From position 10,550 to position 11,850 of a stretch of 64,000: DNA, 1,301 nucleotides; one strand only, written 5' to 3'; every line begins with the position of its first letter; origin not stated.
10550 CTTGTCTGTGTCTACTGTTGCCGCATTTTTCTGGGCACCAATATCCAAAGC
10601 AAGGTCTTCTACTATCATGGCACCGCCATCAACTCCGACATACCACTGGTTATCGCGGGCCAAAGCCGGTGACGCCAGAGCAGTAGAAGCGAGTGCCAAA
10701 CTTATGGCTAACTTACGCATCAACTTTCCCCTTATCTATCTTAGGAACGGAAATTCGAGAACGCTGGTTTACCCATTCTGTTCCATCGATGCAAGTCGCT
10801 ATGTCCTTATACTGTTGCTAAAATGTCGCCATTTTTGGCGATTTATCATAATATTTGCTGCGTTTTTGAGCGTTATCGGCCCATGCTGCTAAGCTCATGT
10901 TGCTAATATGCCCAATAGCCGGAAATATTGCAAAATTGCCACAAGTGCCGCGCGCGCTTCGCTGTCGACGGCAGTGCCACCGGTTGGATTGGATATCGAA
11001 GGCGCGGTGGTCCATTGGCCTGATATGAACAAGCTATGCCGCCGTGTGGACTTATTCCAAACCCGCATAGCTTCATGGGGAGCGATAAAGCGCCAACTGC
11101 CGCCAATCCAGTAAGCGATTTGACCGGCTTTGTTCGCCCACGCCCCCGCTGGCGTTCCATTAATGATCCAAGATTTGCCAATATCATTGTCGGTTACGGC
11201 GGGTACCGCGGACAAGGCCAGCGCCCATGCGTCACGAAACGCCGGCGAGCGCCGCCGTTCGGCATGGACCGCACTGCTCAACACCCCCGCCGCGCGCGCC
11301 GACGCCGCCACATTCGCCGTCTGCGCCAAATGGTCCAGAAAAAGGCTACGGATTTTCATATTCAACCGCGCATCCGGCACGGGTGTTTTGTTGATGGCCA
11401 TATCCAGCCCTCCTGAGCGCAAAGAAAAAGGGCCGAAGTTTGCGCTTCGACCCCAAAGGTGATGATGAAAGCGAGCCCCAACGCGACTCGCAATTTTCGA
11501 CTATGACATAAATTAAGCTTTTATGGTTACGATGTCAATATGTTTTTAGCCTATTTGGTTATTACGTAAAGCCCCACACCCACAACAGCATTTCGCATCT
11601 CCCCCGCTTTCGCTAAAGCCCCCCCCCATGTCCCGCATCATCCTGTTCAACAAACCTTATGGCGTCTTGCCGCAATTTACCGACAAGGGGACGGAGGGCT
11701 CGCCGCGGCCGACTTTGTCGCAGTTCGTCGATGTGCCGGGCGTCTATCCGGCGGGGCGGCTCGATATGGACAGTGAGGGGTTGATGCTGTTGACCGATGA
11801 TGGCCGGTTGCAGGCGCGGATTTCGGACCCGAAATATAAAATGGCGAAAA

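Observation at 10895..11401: In-frame terminase-small-subunit::DUF2793 chimera: probable scar of a deleted GTA/phage cluster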

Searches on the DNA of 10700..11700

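Call 37: search_rna_families(source=window, start=10700, end=11700, threshold=evalue, max_evalue=1)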
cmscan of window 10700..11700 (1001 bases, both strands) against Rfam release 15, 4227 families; matches with E-value up to 1: 3.
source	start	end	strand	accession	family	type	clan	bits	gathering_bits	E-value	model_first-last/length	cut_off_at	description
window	11415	11486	-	RF00519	suhB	Gene; sRNA;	CL00108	19.9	41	0.2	1-77/77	no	Makes More Granules Regulator RNA (mmgR)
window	11365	11457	+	RF00427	SCARNA23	Gene; snRNA; snoRNA; scaRNA;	-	18.9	60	0.4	1-125/125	no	Small Cajal body specific RNA 23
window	11420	11500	-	RF02353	BjrC68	Gene; sRNA;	-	17.9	39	0.08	1-82/82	no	Bradyrhizobiaceae sRNA BjrC68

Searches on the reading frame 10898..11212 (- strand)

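Call 3: search_protein_families(library=pfam, proteins=[window:10898-11212:-], max_evalue=1)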
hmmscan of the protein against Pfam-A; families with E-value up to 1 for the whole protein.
window:10898-11212:- (105 aa): 1 family
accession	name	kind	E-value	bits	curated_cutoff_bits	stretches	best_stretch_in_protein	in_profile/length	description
PF10983.13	DUF2793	-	9.6e-14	51.5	27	1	10-67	29-86/87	Protein of unknown function (DUF2793)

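Call 4: search_protein_families(library=ncbifam, proteins=[window:10898-11212:-], max_evalue=1)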
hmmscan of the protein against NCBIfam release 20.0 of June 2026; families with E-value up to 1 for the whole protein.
window:10898-11212:- (105 aa): 2 families
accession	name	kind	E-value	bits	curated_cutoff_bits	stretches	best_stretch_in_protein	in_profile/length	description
TIGR03082.1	Gneg_AbrB_dup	domain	0.06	13.2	94.7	1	80-104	124-148/157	membrane protein AbrB duplication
NF041740.1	choice_anch_T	equivalog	0.23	10.6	70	1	56-99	108-146/259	choice-of-anchor T family protein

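Call 5: search_protein_families(library=phrogs, proteins=[window:10898-11212:-], max_evalue=1)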
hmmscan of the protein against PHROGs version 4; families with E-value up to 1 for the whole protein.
window:10898-11212:- (105 aa): 8 families
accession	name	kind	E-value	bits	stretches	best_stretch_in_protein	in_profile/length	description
phrog_5363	-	unknown function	1.5e-12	48.8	2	12-73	58-119/245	-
phrog_13925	-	unknown function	2.1e-10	40.7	1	10-71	52-112/640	-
phrog_15388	-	unknown function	2.5e-08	34.6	1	4-77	46-118/345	-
phrog_35360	-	tail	1.1e-07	32.4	1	3-69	47-111/260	tail fiber protein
phrog_7049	-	tail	7.9e-07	29.8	1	8-71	52-115/246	tail fiber protein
phrog_25093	-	unknown function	4.3e-06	26.8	1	4-79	51-123/564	-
phrog_21978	-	unknown function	0.00034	21.6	1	12-74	55-119/220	-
phrog_10080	-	unknown function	0.2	11.1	1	11-73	204-268/667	-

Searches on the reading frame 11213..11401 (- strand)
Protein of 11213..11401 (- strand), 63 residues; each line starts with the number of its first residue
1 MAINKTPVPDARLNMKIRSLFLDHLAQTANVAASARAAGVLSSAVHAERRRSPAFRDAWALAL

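Call 3: search_protein_families(library=pfam, proteins=[window:11213-11401:-], max_evalue=1)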
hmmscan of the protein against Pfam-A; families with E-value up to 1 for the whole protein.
window:11213-11401:- (63 aa): 1 family
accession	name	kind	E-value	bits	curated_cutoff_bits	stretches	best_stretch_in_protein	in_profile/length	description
PF15748.10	CCSAP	-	0.053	14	27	1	27-52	191-216/260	Centriole, cilia and spindle-associated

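Call 4: search_protein_families(library=ncbifam, proteins=[window:11213-11401:-], max_evalue=1)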
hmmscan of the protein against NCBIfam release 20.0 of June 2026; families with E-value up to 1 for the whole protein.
window:11213-11401:- (63 aa): 0 families

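Call 5: search_protein_families(library=phrogs, proteins=[window:11213-11401:-], max_evalue=1)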
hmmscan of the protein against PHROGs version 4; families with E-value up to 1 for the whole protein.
window:11213-11401:- (63 aa): 1 family
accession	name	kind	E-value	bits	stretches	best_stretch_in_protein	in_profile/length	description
phrog_4044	-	head and packaging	6.6e-10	39.8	1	5-62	16-73/180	terminase small subunit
